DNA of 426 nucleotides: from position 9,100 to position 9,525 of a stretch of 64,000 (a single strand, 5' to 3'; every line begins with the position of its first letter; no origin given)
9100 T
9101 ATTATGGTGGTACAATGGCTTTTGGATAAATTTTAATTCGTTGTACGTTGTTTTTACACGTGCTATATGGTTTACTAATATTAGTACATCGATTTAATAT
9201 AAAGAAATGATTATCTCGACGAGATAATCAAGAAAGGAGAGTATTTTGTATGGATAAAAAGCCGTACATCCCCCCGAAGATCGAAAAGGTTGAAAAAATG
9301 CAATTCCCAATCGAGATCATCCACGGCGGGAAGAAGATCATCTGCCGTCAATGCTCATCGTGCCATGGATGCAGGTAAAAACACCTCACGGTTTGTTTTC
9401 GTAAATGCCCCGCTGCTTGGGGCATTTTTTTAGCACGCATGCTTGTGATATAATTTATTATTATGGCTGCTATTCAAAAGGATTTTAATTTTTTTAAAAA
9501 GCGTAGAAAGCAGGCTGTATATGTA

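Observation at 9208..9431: Orphan 42-aa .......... peptide gene with perfect 23-bp palindromic operator, strong SD and terminator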

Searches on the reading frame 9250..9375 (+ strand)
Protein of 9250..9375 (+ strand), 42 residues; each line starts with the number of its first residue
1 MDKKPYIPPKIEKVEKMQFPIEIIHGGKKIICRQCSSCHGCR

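Call 7: search_protein_families(library=ncbifam, proteins=[window:9250-9375:+], max_evalue=10)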
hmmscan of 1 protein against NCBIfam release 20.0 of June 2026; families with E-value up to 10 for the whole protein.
seq(42 aa): 2 families
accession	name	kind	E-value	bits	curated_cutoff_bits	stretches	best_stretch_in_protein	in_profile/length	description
NF050122.1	bc1_QcrC_actin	exception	0.06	12.6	200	1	19-41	36-58/253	cytochrome bc1 complex diheme cytochrome c subunit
TIGR03045.1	PS_II_C550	equivalog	0.19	11.4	177.75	1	15-39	42-66/159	photosystem II cytochrome c-550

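Call 8: search_protein_families(library=pfam, proteins=[window:9250-9375:+], max_evalue=0.01)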
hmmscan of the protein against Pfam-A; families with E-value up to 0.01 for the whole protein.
seq(42 aa): 0 families

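Call 9: find_homologous_proteins(query=window:9250-9375:+, max_evalue=10)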
Query seq(42 aa): no candidate shares three 5-residue words with the query. No homologue found.

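Call 12: find_encoding_contigs(protein=window:9250-9375:+, flank=10000, max_places=10)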
Protein seq(42 aa) (42 aa): no gene with exactly this product is on record in the collection.

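Call 18: search_protein_representatives(protein=window:9250-9375:+)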
Query: 42 residues. Proteins with E-value up to 0.001 (for the whole library): 101; up to 1e-10: 2; up to 1e-30: 0. The best 101 are listed.
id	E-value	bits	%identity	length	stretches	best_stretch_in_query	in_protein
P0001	6.2e-16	72.9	31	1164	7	8-40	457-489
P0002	3.7e-11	58.1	68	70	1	3-42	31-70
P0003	7.2e-10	54.2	65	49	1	2-42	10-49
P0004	2.9e-09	52.3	68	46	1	3-42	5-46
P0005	3.5e-09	52.0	61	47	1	2-42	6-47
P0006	4.8e-09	51.6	58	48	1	3-42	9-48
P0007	1.3e-08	50.3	55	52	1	3-42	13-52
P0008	1.6e-08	50.0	61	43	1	5-42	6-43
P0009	2.4e-08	49.5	59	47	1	2-42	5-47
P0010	3.1e-08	49.1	58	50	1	3-42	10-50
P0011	4.6e-08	48.6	58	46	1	3-42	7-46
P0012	5.4e-08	48.4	62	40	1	4-42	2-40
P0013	6.0e-08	48.2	59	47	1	2-42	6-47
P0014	7.0e-08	48.0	58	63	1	3-42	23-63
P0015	9.9e-08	47.6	46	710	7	15-41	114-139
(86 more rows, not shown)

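Call 21: find_related_loci(query=A1, collection=genome_contigs, flank=10000)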
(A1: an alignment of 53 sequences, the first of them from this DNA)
Query A1 (42 aa) in genome_contigs; peptide patterns used: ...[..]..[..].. (x = any residue, [..] = any of these).
97 stretches matched a pattern; 84 encode a relative of the query (tblastn E <= 1e-3); the best 80 are kept; 80 distinct loci.
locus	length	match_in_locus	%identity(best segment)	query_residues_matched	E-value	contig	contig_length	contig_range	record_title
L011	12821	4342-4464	61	2-42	2e-14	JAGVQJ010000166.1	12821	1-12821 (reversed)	MAG: Calditrichaeota bacterium isolate DeMMO3_2 c_000000019756, whole genome shotgun sequence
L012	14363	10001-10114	74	6-42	8e-14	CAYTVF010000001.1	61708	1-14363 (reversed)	MAG TPA_asm: uncultured Desulfopila sp. isolate SRP011637_co1_26 genome assembly, contig: NODE_67_length_61708_cov_63.04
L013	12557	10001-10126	64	2-42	2e-12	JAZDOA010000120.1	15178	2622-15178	MAG: Pseudomonadota bacterium isolate MEGAHIT-group-0.740 k141_9022271, whole genome shotgun sequence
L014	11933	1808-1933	57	3-42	3e-12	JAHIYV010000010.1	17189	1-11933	MAG: Patescibacteria group bacterium isolate Modern_marine.mb.145 Modern_marine.mb.145_k141_149493, whole genome shotgun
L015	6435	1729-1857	56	1-42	3e-12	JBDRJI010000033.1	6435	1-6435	MAG: archaeon isolate MEGAHIT-group-1.64 k141_5585052, whole genome shotgun sequence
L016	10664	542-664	61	3-42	8e-12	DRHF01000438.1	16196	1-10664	MAG TPA_asm: Desulfobacterales bacterium isolate HyVt-363 HyVt-363_k145_897442, whole genome shotgun sequence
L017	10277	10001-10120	60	4-42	3e-11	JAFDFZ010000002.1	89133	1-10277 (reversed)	MAG: Deltaproteobacteria bacterium isolate Meg22_1012_Bin_121 Meg22_1012_Bin_121_scaffold_227, whole genome shotgun sequ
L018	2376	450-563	63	6-42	3e-11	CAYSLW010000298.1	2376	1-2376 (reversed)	MAG TPA_asm: uncultured Candidatus Methanoperedens sp. isolate SRP256446_co1_57 genome assembly, contig: NODE_40840_leng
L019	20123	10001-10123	61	3-42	6e-12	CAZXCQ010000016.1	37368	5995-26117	MAG TPA_asm: uncultured Desulfobacteraceae bacterium isolate SRP323688_co1_244 genome assembly, contig: NODE_2023_length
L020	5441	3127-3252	55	3-42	8e-11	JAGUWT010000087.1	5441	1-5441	MAG: Thermodesulfovibrionales bacterium isolate DeMMO4_11 c_000000033143, whole genome shotgun sequence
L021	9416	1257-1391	56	1-42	1e-10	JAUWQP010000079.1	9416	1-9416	MAG: Chloroflexota bacterium isolate CSMAG_2505 CSMAG_2505_k141_449611_length_9416_cov_9.0000, whole genome shotgun sequ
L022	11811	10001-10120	58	3-42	1e-10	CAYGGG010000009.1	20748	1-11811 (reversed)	MAG TPA_asm: uncultured Muribaculaceae bacterium isolate ERP113451_co2_311 genome assembly, contig: NODE_1614_length_207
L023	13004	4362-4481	58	4-42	1e-10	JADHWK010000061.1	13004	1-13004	MAG: candidate division KSB1 bacterium isolate BS750m-G25 BS-750m-C8431, whole genome shotgun sequence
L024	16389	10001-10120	55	4-42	2e-10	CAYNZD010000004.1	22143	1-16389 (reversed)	MAG TPA_asm: Candidatus Woesearchaeota archaeon isolate binchicken_co243_24 genome assembly, contig: NODE_1759_length_22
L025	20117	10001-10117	59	5-42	1e-10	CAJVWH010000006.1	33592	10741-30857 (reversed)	TPA_asm: uncultured bacterium isolate DRR093004_bin.40_MetaBAT_v2.12.1_MAG genome assembly, contig: NODE_768_length_3359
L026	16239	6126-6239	61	6-42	2e-10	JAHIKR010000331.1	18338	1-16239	MAG: Proteobacteria bacterium isolate KR13_N1.mb.65 KR13_N1.mb.65_k141_205337, whole genome shotgun sequence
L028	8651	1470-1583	53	6-42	2e-10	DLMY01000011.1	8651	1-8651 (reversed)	MAG TPA_asm: Actinobacteria bacterium UBA7524 UBA7524_contig_7411, whole genome shotgun sequence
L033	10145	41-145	60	9-42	4e-10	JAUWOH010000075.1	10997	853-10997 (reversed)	MAG: Desulfobacteraceae bacterium isolate CSMAG_2445 CSMAG_2445_k141_791831_length_10997_cov_18.9635, whole genome shotg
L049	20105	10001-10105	57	9-42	3e-9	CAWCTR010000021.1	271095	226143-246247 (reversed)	MAG: uncultured delta proteobacterium isolate MFD01476.bin.2.8 genome assembly, contig: contig_34530, whole genome shotg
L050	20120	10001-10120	50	4-42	5e-9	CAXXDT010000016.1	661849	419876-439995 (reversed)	MAG: uncultured Syntrophobacter sp. isolate 77c4d0fe-ff47-49b2-b771-50e4a4e8458d genome assembly, contig: contig_16, who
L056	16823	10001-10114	58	6-42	1e-8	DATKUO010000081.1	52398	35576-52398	MAG TPA_asm: Bacteroidales bacterium isolate SMAG_U14109 k141_1339332, whole genome shotgun sequence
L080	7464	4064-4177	45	6-42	6e-6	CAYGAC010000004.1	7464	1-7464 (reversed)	MAG TPA_asm: uncultured Thermoplasmatales archaeon isolate ERP108616_co1_401 genome assembly, contig: k119_2098272, whol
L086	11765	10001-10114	50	6-42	4e-5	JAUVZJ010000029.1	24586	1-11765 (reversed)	MAG: Methanophagales archaeon isolate CSMAG_1265 CSMAG_1265_k141_591307_length_24586_cov_155.7210, whole genome shotgun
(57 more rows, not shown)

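Call 22: find_homologous_proteins(query=A1, max_evalue=0.001)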
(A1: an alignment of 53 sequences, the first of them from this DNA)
Query A1 (53 sequences) (42 aa, profile of the alignment): 733 proteins with E <= 0.001 among 981 candidates; the best 120 are listed.
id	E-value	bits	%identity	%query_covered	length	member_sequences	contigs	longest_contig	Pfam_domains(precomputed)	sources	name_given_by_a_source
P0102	3.9e-19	86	57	81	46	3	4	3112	-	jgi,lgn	jgi:hypothetical protein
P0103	5.3e-19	86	60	93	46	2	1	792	-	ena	-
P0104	5.5e-19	86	63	81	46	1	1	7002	-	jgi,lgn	-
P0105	8.5e-19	85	63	81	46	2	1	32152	-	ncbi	-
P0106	9.0e-19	85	64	81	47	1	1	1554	-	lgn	-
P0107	9.4e-19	85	58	100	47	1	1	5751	-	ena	-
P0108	9.5e-19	85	63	93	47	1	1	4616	-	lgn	-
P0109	1.2e-18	85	68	93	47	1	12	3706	-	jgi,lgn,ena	-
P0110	1.2e-18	85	57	98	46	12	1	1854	-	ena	-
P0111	1.5e-18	84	73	93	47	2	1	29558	-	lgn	-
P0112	1.5e-18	84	61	95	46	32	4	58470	-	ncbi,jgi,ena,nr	ncbi:MAG: hypothetical protein ABIN18_20215 [Pseudomonadota bacterium]|nr:hypothetical protein [Delt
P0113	1.6e-18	84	55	93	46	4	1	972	-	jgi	jgi:hypothetical protein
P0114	1.7e-18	84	65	93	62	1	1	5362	-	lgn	-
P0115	1.9e-18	84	68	95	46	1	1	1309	-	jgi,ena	jgi:hypothetical protein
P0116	1.9e-18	84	55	93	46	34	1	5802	-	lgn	-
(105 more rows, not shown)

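Call 27: search_protein_families(library=pfam, proteins=[L080:3706-4020:+, L086:8579-9631:+, L049:13373-14212:+, L028:5654-7384:+, L026:6988-10095:+, L056:10886-12016:+, L050:10341-12068:+, L033:183-923:+], max_evalue=0.001)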
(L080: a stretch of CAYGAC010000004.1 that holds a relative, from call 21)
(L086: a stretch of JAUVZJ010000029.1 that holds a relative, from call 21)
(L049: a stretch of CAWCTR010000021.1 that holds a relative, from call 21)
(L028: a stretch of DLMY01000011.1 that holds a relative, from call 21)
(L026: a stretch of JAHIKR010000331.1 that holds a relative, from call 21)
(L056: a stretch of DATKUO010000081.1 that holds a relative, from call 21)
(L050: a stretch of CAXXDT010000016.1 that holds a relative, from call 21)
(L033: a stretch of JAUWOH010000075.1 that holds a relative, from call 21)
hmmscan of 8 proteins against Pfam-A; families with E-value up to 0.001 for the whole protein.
L080:3706-4020:+ (104 aa): 1 family
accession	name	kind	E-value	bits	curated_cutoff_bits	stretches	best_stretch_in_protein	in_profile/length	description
PF05402.18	PqqD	-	6.7e-08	33.2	23.4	1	30-96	4-67/67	Coenzyme PQQ synthesis protein D (PqqD)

L086:8579-9631:+ (350 aa): 3 families
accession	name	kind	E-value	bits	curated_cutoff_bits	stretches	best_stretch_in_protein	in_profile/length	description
PF04055.27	Radical_SAM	-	9.7e-23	81.6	29.5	1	17-176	3-166/166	Radical SAM superfamily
PF13186.11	SPASM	-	2.2e-07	31.5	21.5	1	262-322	1-67/67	Iron-sulfur cluster-binding domain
PF13353.11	Fer4_12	-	1.7e-05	25.6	22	1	19-130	13-121/137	4Fe-4S single cluster domain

L049:13373-14212:+ (279 aa): 4 families
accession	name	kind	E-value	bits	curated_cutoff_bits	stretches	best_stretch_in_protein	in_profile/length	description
PF13243.12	SQHop_cyclase_C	-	2.5e-12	46.9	26.1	1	177-251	155-284/319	Squalene-hopene cyclase C-terminal domain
PF00432.27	Prenyltrans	-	1.3e-06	28.5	26.5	0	83-250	40-216/304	Prenyltransferase alpha-alpha toroid domain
PF07678.20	TED_complement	-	8.6e-05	22.2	22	0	183-251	65-133/312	A-macroglobulin TED domain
PF13249.12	SQHop_cyclase_N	-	0.00013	21.7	26.2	0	84-115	35-66/291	Squalene-hopene cyclase N-terminal domain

L028:5654-7384:+ (576 aa): 3 families
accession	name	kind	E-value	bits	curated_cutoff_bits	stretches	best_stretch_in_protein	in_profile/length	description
PF00733.27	Asn_synthase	-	1.9e-43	149.9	21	1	253-528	22-317/354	Asparagine synthase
PF13537.11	GATase_7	-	1.3e-21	77.3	25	1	52-155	11-122/123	Glutamine amidotransferase domain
PF13522.11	GATase_6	-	3.2e-18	66.5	27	1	34-150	6-130/130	Glutamine amidotransferase domain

L026:6988-10095:+ (1035 aa): 2 families
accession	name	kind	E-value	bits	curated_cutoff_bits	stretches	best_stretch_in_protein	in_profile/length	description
PF12706.13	Lactamase_B_2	-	4.3e-08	33.4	27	1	663-835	3-165/200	Beta-lactamase superfamily domain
PF00753.33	Lactamase_B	-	2.4e-06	28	22.7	1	660-703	15-62/196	Metallo-beta-lactamase superfamily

L056:10886-12016:+ (376 aa): 3 families
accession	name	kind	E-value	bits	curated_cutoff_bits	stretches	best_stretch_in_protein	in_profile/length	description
PF00534.26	Glycos_transf_1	-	4.8e-05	23.4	26.4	1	200-310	11-121/172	Glycosyl transferases group 1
PF13439.12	Glyco_transf_4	-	0.00031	21.3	28.5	1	29-171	2-146/170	Glycosyltransferase Family 4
PF13477.12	Glyco_trans_4_2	-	0.00042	20.9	23.4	1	40-167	18-139/139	Glycosyl transferase 4-like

L050:10341-12068:+ (575 aa): 0 families

L033:183-923:+ (246 aa): 1 family
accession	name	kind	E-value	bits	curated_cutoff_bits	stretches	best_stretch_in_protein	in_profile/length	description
PF01555.25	N6_N4_Mtase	-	6.9e-21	75.7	26.7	1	40-235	2-220/221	DNA methylase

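Call 28: search_protein_families(library=ncbifam, proteins=[L080:3706-4020:+, L086:8579-9631:+, L049:13373-14212:+, L028:5654-7384:+, L026:6988-10095:+, L056:10886-12016:+, L050:10341-12068:+, L033:183-923:+], max_evalue=0.001)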
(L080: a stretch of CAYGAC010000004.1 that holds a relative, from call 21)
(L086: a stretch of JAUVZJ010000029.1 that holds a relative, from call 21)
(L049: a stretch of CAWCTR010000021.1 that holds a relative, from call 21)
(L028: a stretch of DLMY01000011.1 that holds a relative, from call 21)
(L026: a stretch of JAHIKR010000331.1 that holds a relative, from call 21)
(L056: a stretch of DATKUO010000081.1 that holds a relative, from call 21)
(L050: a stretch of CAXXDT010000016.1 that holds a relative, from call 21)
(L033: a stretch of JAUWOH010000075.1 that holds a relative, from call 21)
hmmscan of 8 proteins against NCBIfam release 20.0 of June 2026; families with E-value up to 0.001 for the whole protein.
L080:3706-4020:+ (104 aa): 2 families
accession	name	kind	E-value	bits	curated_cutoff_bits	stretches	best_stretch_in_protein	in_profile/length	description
TIGR04248.1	SCM_PqqD_rel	equivalog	5.4e-06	26.5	100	1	25-69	13-57/84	SynChlorMet cassette protein ScmD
TIGR03859.1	PQQ_PqqD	equivalog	1e-05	25.3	46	1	39-96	27-80/81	pyrroloquinoline quinone biosynthesis peptide chaperone PqqD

L086:8579-9631:+ (350 aa): 82 families (the best 25 are shown)
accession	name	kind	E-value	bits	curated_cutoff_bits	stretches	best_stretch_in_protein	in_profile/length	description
TIGR04340.1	rSAM_ACGX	hypoth_equivalog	5.1e-57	193.6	400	1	11-350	3-339/341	radical SAM/SPASM domain protein, ACGX system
TIGR04082.1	rSAM_for_selen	equivalog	2.4e-53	181.6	350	1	9-348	197-515/516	thio(seleno)oxazole modification radical SAM maturase SbtM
TIGR04545.1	rSAM_ahbD_hemeb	equivalog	4.6e-52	177.5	500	1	14-348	3-335/339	heme b synthase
TIGR04053.2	TIGR04053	equivalog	5.8e-51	173.8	395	2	7-225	4-220/366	TIGR04053 family radical SAM/SPASM domain-containing protein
TIGR04055.1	rSAM_NirJ2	equivalog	4.8e-44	151.2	500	1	14-348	3-322/326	putative heme d1 biosynthesis radical SAM protein NirJ2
TIGR04054.1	rSAM_NirJ1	equivalog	8.9e-42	143.1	650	1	14-349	39-381/387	putative heme d1 biosynthesis radical SAM protein NirJ1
TIGR04051.1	rSAM_NirJ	equivalog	6.6e-40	137.2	515.45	1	15-349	6-347/354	heme d1 biosynthesis radical SAM protein NirJ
TIGR04546.1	rSAM_ahbC_deAc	equivalog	1.6e-39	135.9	650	1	14-349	42-384/390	12,18-didecarboxysiroheme deacetylase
TIGR04250.1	SCM_rSAM_ScmE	equivalog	3.5e-37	128.2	400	1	16-341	8-338/358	SynChlorMet cassette radical SAM/SPASM protein ScmE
NF050035.1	rSAM_WgK_link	exception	1.4e-36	126.3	650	1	15-349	13-362/367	radical SAM/SPASM peptide maturase WgkB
TIGR04347.1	pseudo_SAM_Halo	equivalog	4.3e-36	125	525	2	14-230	41-253/390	TIGR04347 family pseudo-SAM/SPASM protein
TIGR04303.1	GeoRSP_rSAM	equivalog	1.4e-32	113.6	400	1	13-349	7-325/325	GeoRSP system radical SAM/SPASM protein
TIGR03962.1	mycofact_rSAM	equivalog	2.1e-30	106.1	265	2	13-221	14-218/339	mycofactocin radical SAM maturase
TIGR02109.1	PQQ_syn_pqqE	equivalog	4.3e-30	104.9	381.35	1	16-349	12-331/358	pyrroloquinoline quinone biosynthesis protein PqqE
TIGR02666.1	moaA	equivalog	1.2e-24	86.9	284.05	1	17-217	16-221/336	GTP 3',8-cyclase MoaA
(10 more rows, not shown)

L049:13373-14212:+ (279 aa): 4 families
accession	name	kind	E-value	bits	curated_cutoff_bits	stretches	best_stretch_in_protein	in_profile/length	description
TIGR01787.1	squalene_cyclas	subfamily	1.5e-18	66.8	322.7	1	157-257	484-593/622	squalene/oxidosqualene cyclases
TIGR01507.1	hopene_cyclase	equivalog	6.6e-11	41.3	431.1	1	140-253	478-602/640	squalene--hopene cyclase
NF053823.1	SCO2321_fam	equivalog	8e-08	31.6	300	0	76-118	102-143/405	SCO2321 family membrane protein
TIGR03463.1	osq_cycl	subfamily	4.6e-07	28.5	851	0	41-113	513-602/634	2,3-oxidosqualene cyclase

L028:5654-7384:+ (576 aa): 7 families
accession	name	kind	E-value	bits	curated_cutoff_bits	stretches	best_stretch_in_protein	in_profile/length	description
TIGR01536.1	asn_synth_AEB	equivalog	5.8e-81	273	267.1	1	3-499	1-516/517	asparagine synthase (glutamine-hydrolyzing)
TIGR03104.1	trio_amidotrans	equivalog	4e-62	210.3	570.1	1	2-486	1-511/589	N-acetylglutaminylglutamine amidotransferase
NF006949.0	PRK09431.1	equivalog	1.2e-58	199.1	499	3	2-156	1-167/554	asparagine synthase B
TIGR03108.1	eps_aminotran_1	hypoth_equivalog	1.1e-56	192.8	816.9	1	2-372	1-377/628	XrtA/PEP-CTERM system amidotransferase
NF033535.1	lass_lactam_cya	exception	1.7e-31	109.5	525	1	2-274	1-282/668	lasso peptide isopeptide bond-forming cyclase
NF033561.1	macrolact_Ik_Al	subfamily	4.5e-14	51.9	300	1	109-310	78-277/561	albusnodin/ikarugamycin family macrolactam cyclase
TIGR01134.1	purF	equivalog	7.5e-05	22.3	350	0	63-155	96-200/432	amidophosphoribosyltransferase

L026:6988-10095:+ (1035 aa): 2 families
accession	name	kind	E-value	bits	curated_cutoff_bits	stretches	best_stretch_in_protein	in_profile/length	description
TIGR02651.1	RNase_Z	equivalog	0.00022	20.4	292.95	1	660-711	27-78/302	ribonuclease Z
NF047919.1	lactonase_YtnP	equivalog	0.00089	18.5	425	0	674-759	89-176/274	YtnP family quorum-quenching lactonase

L056:10886-12016:+ (376 aa): 0 families

L050:10341-12068:+ (575 aa): 0 families

L033:183-923:+ (246 aa): 2 families
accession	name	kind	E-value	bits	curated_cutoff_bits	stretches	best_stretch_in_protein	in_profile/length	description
NF008572.0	PRK11524.1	equivalog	2.1e-12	46.8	292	1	30-158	25-145/294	adenine-specific DNA-methyltransferase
NF050803.1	DnaMtaseCcrMCaul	equivalog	1.1e-05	24.5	830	0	180-241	189-250/350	adenine-specific DNA-methyltransferase CcrM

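Call 47: find_encoding_contigs(protein=P0002, flank=10000, max_places=3)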
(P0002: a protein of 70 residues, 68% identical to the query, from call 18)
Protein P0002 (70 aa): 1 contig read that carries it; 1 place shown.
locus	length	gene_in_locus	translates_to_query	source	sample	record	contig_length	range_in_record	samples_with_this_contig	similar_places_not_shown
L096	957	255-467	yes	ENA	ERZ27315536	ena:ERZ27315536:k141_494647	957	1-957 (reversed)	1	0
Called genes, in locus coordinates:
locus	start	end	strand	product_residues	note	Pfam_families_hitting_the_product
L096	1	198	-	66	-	?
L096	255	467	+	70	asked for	-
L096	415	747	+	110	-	-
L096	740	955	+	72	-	?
